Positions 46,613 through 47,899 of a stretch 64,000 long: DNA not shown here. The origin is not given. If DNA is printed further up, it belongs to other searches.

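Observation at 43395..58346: Arn-like module: aminotransferase, SDR dehydratase/epimerase, GT2 lipid-phosphate transferase, 4-TM flippase-like protein, GNAT and methyltransferase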

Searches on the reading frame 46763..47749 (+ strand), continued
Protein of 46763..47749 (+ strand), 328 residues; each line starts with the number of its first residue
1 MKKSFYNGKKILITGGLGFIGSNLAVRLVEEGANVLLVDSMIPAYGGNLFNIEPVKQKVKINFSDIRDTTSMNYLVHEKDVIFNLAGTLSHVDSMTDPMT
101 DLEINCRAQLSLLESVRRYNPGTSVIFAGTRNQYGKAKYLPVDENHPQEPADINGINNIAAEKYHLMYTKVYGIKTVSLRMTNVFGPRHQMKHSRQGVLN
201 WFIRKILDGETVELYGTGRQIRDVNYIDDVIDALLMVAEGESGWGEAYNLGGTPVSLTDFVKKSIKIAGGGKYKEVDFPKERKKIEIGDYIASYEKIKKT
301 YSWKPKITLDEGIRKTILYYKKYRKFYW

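Call 34: search_protein_families(library=pfam, proteins=[P0121, P0134, P0145, P0156, P0169, P0221, P0192, P0191, L004:13491-14846:+], max_evalue=0.0001)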
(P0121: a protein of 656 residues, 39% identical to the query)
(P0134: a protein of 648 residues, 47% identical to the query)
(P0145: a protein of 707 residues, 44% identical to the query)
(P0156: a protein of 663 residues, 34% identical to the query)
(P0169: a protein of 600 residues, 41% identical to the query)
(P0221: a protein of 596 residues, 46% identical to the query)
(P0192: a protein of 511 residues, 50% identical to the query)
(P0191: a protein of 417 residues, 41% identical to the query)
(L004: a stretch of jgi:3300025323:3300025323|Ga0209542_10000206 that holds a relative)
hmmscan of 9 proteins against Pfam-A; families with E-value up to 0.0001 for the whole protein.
P0121 (656 aa): 13 families
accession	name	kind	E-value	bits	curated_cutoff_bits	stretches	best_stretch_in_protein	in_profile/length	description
PF01370.27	Epimerase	-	2.9e-88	295.8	20.9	2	10-239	1-240/240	NAD dependent epimerase/dehydratase family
PF16363.11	GDP_Man_Dehyd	-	3.2e-86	290.2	27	2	334-643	1-332/332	GDP-mannose 4,6 dehydratase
PF01073.25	3Beta_HSD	-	1.2e-38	133.2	22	2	334-563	1-228/280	3-beta hydroxysteroid dehydrogenase/isomerase family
PF04321.23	RmlD_sub_bind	-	1.6e-23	83.6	27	2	332-596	2-232/287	RmlD substrate binding domain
PF02719.21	Polysacc_synt_2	-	1.1e-21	77.7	20.2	1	333-596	1-248/293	Polysaccharide biosynthesis protein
PF07993.18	NAD_binding_4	-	8e-17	61.7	20.1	1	335-529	1-220/258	Male sterility protein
PF00106.31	adh_short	-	1e-10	41.9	26.6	1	331-404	1-70/195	short chain dehydrogenase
PF13460.12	NAD_binding_10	-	5.8e-08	33.3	27.2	1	337-510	1-146/184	NAD(P)H-binding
PF08659.16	KR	-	1.2e-07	32.2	22.6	0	333-403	3-73/180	KR domain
PF13450.12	NAD_binding_8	-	4.2e-06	27.4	21.9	0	15-39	3-27/68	NAD(P)-binding Rossmann-like domain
PF02826.25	2-Hacid_dh_C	-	5.7e-06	26.3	25.1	0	322-368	28-73/178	D-isomer specific 2-hydroxyacid dehydrogenase, NAD binding domain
PF03446.21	NAD_binding_2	-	1.9e-05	25.2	21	0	338-413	6-64/161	NAD binding domain of 6-phosphogluconate dehydrogenase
PF05368.20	NmrA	-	9.4e-05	22.6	27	0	331-413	3-78/298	NmrA-like family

P0134 (648 aa): 5 families
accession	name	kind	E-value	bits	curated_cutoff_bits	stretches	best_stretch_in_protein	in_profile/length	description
PF01370.27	Epimerase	-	5.9e-48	163.8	20.9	1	326-570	1-240/240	NAD dependent epimerase/dehydratase family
PF16363.11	GDP_Man_Dehyd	-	6.1e-38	131.5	27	1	327-636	1-332/332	GDP-mannose 4,6 dehydratase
PF04321.23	RmlD_sub_bind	-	1.3e-14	54.4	27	1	325-590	2-232/287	RmlD substrate binding domain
PF01073.25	3Beta_HSD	-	3.2e-09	36.7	22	1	327-511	1-188/280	3-beta hydroxysteroid dehydrogenase/isomerase family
PF07993.18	NAD_binding_4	-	8.9e-06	25.5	20.1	0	378-466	62-152/258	Male sterility protein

P0145 (707 aa): 5 families
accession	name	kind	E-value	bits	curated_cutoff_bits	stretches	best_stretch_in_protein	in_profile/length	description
PF01041.23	DegT_DnrJ_EryC1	-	4.8e-103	345.6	19.8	1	355-700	4-359/360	DegT/DnrJ/EryC1/StrS aminotransferase family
PF01370.27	Epimerase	-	1.6e-42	146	20.9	1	10-249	1-240/240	NAD dependent epimerase/dehydratase family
PF16363.11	GDP_Man_Dehyd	-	6e-40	138.1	27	1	11-311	1-329/332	GDP-mannose 4,6 dehydratase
PF01073.25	3Beta_HSD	-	1.5e-10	41.1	22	1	11-229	1-222/280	3-beta hydroxysteroid dehydrogenase/isomerase family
PF04321.23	RmlD_sub_bind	-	3.1e-10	40.1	27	1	9-215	2-178/287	RmlD substrate binding domain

P0156 (663 aa): 12 families
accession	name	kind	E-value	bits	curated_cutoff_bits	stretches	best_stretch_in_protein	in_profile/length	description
PF01370.27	Epimerase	-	2.5e-92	309.1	20.9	2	13-251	1-240/240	NAD dependent epimerase/dehydratase family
PF16363.11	GDP_Man_Dehyd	-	3.2e-78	263.9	27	2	14-317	1-332/332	GDP-mannose 4,6 dehydratase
PF01073.25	3Beta_HSD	-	2e-44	152.2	22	2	356-525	1-178/280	3-beta hydroxysteroid dehydrogenase/isomerase family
PF04321.23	RmlD_sub_bind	-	1.4e-27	96.9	27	2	354-557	2-176/287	RmlD substrate binding domain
PF02719.21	Polysacc_synt_2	-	3.4e-26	92.5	20.2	1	355-476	1-130/293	Polysaccharide biosynthesis protein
PF07993.18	NAD_binding_4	-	1e-22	81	20.1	2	358-532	2-211/258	Male sterility protein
PF13460.12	NAD_binding_10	-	3.1e-19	70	27.2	1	359-528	1-146/184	NAD(P)H-binding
PF03435.24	Sacchrp_dh_NADP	-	1.3e-12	48.6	25.1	1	13-97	1-86/129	Saccharopine dehydrogenase NADP binding domain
PF05368.20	NmrA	-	1.8e-12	48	27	1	354-476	4-109/298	NmrA-like family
PF00106.31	adh_short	-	1.5e-11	44.6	26.6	1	13-116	3-118/195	short chain dehydrogenase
PF00056.29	Ldh_1_N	-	1e-05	26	27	0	353-465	1-109/141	lactate/malate dehydrogenase, NAD binding domain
PF08659.16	KR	-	3.7e-05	24.1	22.6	0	13-77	3-72/180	KR domain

P0169 (600 aa): 14 families
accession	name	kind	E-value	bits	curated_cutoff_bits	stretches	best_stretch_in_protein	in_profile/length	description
PF01370.27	Epimerase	-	4.3e-50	170.8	20.9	1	15-254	1-240/240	NAD dependent epimerase/dehydratase family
PF16363.11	GDP_Man_Dehyd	-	9.3e-46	157.2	27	1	16-320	1-332/332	GDP-mannose 4,6 dehydratase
PF08241.18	Methyltransf_11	-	3.3e-24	85.8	21.2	1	397-491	1-94/95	Methyltransferase domain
PF13649.12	Methyltransf_25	-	3.4e-22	79.4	27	1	396-488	1-97/97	Methyltransferase domain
PF13489.12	Methyltransf_23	-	2.2e-17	63.7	27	1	380-550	9-157/164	Methyltransferase domain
PF04321.23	RmlD_sub_bind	-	9e-15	54.9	27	1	14-283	2-242/287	RmlD substrate binding domain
PF13847.12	Methyltransf_31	-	1.5e-14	54.4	27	1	393-496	4-113/145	Methyltransferase domain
PF08242.18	Methyltransf_12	-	6.6e-14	52.9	30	1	397-490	1-98/98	Methyltransferase domain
PF01209.24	Ubie_methyltran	-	2.5e-11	43.8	20.1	1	384-492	39-151/233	ubiE/COQ5 methyltransferase family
PF01073.25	3Beta_HSD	-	5.7e-10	39.1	22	1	16-158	1-146/280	3-beta hydroxysteroid dehydrogenase/isomerase family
PF02719.21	Polysacc_synt_2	-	6.3e-08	32.6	20.2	1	15-275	1-250/293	Polysaccharide biosynthesis protein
PF00106.31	adh_short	-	2e-06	27.9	26.6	1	15-81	3-69/195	short chain dehydrogenase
PF07021.18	MetW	-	1.6e-05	25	21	1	392-549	13-157/193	Methionine biosynthesis protein MetW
PF02353.26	CMAS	-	3.7e-05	23.6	27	1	392-493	62-165/273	Mycolic acid cyclopropane synthetase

P0221 (596 aa): 3 families
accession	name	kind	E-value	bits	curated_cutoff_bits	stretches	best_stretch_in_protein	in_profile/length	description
PF01041.23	DegT_DnrJ_EryC1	-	3.3e-87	293.5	19.8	1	282-574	4-295/360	DegT/DnrJ/EryC1/StrS aminotransferase family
PF01370.27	Epimerase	-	6.5e-31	108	20.9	1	6-182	58-240/240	NAD dependent epimerase/dehydratase family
PF16363.11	GDP_Man_Dehyd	-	2.5e-22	80.2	27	1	4-242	67-327/332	GDP-mannose 4,6 dehydratase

P0192 (511 aa): 6 families
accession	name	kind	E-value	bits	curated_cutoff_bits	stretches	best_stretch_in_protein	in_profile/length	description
PF01041.23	DegT_DnrJ_EryC1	-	1.5e-50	172.9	19.8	1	356-502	3-148/360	DegT/DnrJ/EryC1/StrS aminotransferase family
PF01370.27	Epimerase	-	8.3e-46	156.8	20.9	1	12-233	1-219/240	NAD dependent epimerase/dehydratase family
PF16363.11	GDP_Man_Dehyd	-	1.1e-39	137.3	27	1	13-233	1-231/332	GDP-mannose 4,6 dehydratase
PF01073.25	3Beta_HSD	-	6.7e-14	52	22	1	13-235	1-225/280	3-beta hydroxysteroid dehydrogenase/isomerase family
PF04321.23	RmlD_sub_bind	-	1.1e-12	48.1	27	1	11-214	2-174/287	RmlD substrate binding domain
PF07993.18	NAD_binding_4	-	4.6e-07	29.7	20.1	0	72-148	81-153/258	Male sterility protein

P0191 (417 aa): 5 families
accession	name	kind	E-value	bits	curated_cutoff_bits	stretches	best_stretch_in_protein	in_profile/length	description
PF01370.27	Epimerase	-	2.1e-46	158.7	20.9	1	99-338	1-240/240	NAD dependent epimerase/dehydratase family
PF16363.11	GDP_Man_Dehyd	-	1.3e-41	143.6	27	1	100-401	1-329/332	GDP-mannose 4,6 dehydratase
PF01073.25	3Beta_HSD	-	2.2e-09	37.2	22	1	100-242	1-141/280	3-beta hydroxysteroid dehydrogenase/isomerase family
PF04321.23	RmlD_sub_bind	-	4.6e-07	29.6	27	1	98-367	2-242/287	RmlD substrate binding domain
PF07992.20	Pyr_redox_2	-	6.8e-05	22.9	26.1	1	70-130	115-175/291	Pyridine nucleotide-disulphide oxidoreductase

L004:13491-14846:+ (451 aa): 5 families
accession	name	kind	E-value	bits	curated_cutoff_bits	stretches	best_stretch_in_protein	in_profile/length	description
PF00551.24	Formyl_trans_N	-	1.5e-19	70.9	26.1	1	290-386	68-165/181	Formyl transferase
PF13673.13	Acetyltransf_10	-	3e-08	34.1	23.6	1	112-169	54-111/128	Acetyltransferase (GNAT) domain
PF13508.13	Acetyltransf_7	-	7.5e-08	33.1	27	1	111-164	31-81/84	Acetyltransferase (GNAT) domain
PF00583.31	Acetyltransf_1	-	8.2e-07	29.7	20.7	1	106-164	56-115/116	Acetyltransferase (GNAT) family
PF08445.16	FR47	-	1e-06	29.1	22.1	1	109-173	21-85/86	FR47-like protein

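Call 37: find_encoding_contigs(protein=P0145, flank=10000, max_places=2)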
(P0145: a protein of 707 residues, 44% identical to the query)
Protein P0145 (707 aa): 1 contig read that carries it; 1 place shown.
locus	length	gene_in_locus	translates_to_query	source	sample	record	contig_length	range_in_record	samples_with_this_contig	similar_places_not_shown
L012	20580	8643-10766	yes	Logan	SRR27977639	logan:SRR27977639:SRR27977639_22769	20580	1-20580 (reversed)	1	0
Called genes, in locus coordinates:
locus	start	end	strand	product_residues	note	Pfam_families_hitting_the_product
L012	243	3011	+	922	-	PF03176:MMPL, PF02355:SecD_SecF_C (faint), PF03176:MMPL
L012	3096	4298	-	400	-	PF13439:Glyco_transf_4, PF13579:Glyco_trans_4_4, PF20706:GT4-conflict, PF00534:Glycos_transf_1, PF13692:Glyco_trans_1_4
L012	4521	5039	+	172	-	PF02464:CinA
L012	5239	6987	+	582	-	PF13231:PMT_2 (weak)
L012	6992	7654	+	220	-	PF13489:Methyltransf_23, PF13847:Methyltransf_31, PF08241:Methyltransf_11, PF08242:Methyltransf_12, PF13649:Methyltransf_25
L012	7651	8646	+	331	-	PF13641:Glyco_tranf_2_3 (weak), PF00535:Glycos_transf_2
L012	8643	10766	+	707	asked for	PF01073:3Beta_HSD, PF01370:Epimerase, PF04321:RmlD_sub_bind, PF16363:GDP_Man_Dehyd, PF01041:DegT_DnrJ_EryC1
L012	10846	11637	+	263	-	PF13489:Methyltransf_23 (weak), PF08241:Methyltransf_11 (weak), PF08242:Methyltransf_12, PF13649:Methyltransf_25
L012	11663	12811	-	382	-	PF00069:Pkinase, PF07714:PK_Tyr_Ser-Thr, PF17667:Pkinase_fungal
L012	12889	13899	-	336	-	PF02826:2-Hacid_dh_C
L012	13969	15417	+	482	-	PF01554:MatE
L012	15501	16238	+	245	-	-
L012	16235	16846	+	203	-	-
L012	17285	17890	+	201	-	PF04542:Sigma70_r2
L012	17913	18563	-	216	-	-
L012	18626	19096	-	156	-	-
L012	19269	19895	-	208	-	PF13472:Lipase_GDSL_2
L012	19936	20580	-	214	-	?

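Call 45: find_related_loci(query=A2, collection=genome_contigs, flank=10000)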
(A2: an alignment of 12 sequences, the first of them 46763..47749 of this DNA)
Query A2 (328 aa) in genome_contigs; peptide patterns used: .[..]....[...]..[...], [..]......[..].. (x = any residue, [..] = any of these).
600 stretches matched a pattern (row limit reached: there are more); 577 encode a relative of the query (tblastn E <= 1e-3); the best 80 are kept; 80 distinct loci.
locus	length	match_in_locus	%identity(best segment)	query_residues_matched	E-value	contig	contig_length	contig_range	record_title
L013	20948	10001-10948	74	1-316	3e-161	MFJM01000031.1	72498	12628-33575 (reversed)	MAG: Candidatus Gottesmanbacteria bacterium RIFCSPHIGHO2_02_FULL_39_14 rifcsphigho2_02_scaffold_306, whole genome shotgu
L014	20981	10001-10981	60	1-328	8e-140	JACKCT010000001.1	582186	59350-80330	MAG: Deltaproteobacteria bacterium isolate HK-STAS-FEN-2 HK-STAS-FEN-2_1, whole genome shotgun sequence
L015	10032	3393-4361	56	6-328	8e-128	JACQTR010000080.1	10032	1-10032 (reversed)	MAG: Chloroflexi bacterium isolate NC_groundwater_1416_Ag_S-0.65um_53_17 S_p65_S5_coassembly_k141_1980587, whole genome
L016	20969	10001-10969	55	6-328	3e-125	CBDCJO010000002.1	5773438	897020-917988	MAG: Candidatus Latescibacterota bacterium isolate e8a457ff-d6c0-45dd-8553-2519624e1a5f genome assembly, contig: contig_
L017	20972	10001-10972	54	6-328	5e-125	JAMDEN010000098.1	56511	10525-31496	MAG: Actinomycetota bacterium isolate FK_Sedi_B_Bin.100 NODE_1370_length_56511_cov_16.3335, whole genome shotgun sequenc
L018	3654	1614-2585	52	6-328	7e-127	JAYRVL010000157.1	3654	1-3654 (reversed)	MAG: Anaerolineae bacterium isolate NJ_NJASGE3bin.1 k141_260067, whole genome shotgun sequence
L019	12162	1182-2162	52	3-328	9e-123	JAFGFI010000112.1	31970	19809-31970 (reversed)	MAG: Anaerolineae bacterium isolate Zod_Metabat.1307 k87_3406055, whole genome shotgun sequence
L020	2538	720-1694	53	4-327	2e-128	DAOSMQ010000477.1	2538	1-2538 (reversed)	MAG TPA_asm: Promineifilum sp. isolate AMR_MDS_2393 NODE_40883_length_2538_cov_4.283931, whole genome shotgun sequence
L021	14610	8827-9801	55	6-328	1e-122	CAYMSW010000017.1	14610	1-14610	MAG TPA_asm: Candidatus Woesearchaeota archaeon isolate SRP077602_co7_458 genome assembly, contig: NODE_19745_length_146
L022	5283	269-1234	53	6-327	3e-122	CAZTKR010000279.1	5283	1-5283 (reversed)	MAG TPA_asm: uncultured bacterium isolate binchicken_co334_18 genome assembly, contig: NODE_31717_length_5283_cov_4.6501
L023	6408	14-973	57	9-327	2e-121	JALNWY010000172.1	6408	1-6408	MAG: Deltaproteobacteria bacterium isolate SO_2016_LW2 bin 6 scaffold27729_LW138R_2016, whole genome shotgun sequence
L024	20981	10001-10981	54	3-328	4e-121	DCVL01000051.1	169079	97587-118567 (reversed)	MAG TPA_asm: Geobacter sp. UBA2189 UBA2189_contig_3700, whole genome shotgun sequence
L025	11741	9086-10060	52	5-328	9e-121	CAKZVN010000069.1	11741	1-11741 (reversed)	MAG: uncultured Litorilinea sp. isolate N1_Bin_METABAT__82_1 genome assembly, contig: c_000002199147, whole genome shotg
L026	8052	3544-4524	55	3-328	1e-120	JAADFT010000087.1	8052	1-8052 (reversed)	MAG: Calditrichota bacterium isolate M_MaxBin.061 contig-127_18101, whole genome shotgun sequence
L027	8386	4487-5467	54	3-328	8e-119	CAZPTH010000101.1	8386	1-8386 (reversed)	MAG TPA_asm: uncultured Thermodesulfobacteriota bacterium isolate SRP144503_co3_165 genome assembly, contig: NODE_3150_l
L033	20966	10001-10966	51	3-323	1e-117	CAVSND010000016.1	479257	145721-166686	MAG: uncultured Acidobacteriota bacterium isolate MFD03975.bin.1.62 genome assembly, contig: contig_3759, whole genome s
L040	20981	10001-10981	48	3-328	3e-116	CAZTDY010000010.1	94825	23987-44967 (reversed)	MAG TPA_asm: uncultured bacterium isolate binchicken_co142_298 genome assembly, contig: NODE_456_length_94825_cov_25.061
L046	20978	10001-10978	49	3-327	4e-115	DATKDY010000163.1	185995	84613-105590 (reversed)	MAG TPA_asm: Vicinamibacterales bacterium isolate SMAG_U14485 k141_2952432, whole genome shotgun sequence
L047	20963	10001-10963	51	3-322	2e-115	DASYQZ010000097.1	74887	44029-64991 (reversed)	MAG TPA_asm: Vicinamibacterales bacterium isolate SMAG_U4498 k141_2153745, whole genome shotgun sequence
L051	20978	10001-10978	48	3-327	6e-115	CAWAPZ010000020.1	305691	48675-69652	MAG: Vicinamibacterales bacterium isolate MFD02840.bin.2.176 genome assembly, contig: contig_95837, whole genome shotgun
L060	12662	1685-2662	48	3-327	4e-114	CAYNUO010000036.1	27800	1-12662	MAG TPA_asm: uncultured Bifidobacteriaceae bacterium isolate SRP150892_co2_2 genome assembly, contig: NODE_2201_length_2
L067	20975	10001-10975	49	5-328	3e-113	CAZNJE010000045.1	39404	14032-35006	MAG TPA_asm: uncultured bacterium isolate SRP141376_co4_8 genome assembly, contig: NODE_1804_length_39404_cov_7.543826,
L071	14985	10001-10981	50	1-327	1e-112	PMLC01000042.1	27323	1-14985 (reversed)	MAG: Acidobacteria bacterium isolate fen_297 73.20120600_E1D.18_contig_6804, whole genome shotgun sequence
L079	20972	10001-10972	49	6-328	2e-111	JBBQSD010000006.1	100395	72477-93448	MAG: Chloroflexales bacterium isolate Co_metawrap_1725 Cmw_1725_k141_23158764_length_100395_cov_17.7921, whole genome sh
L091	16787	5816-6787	49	6-328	2e-109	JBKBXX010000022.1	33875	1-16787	MAG: Burkholderiales bacterium isolate 21H_026.bin.9 NODE_1251_length_33875_cov_3.929134, whole genome shotgun sequence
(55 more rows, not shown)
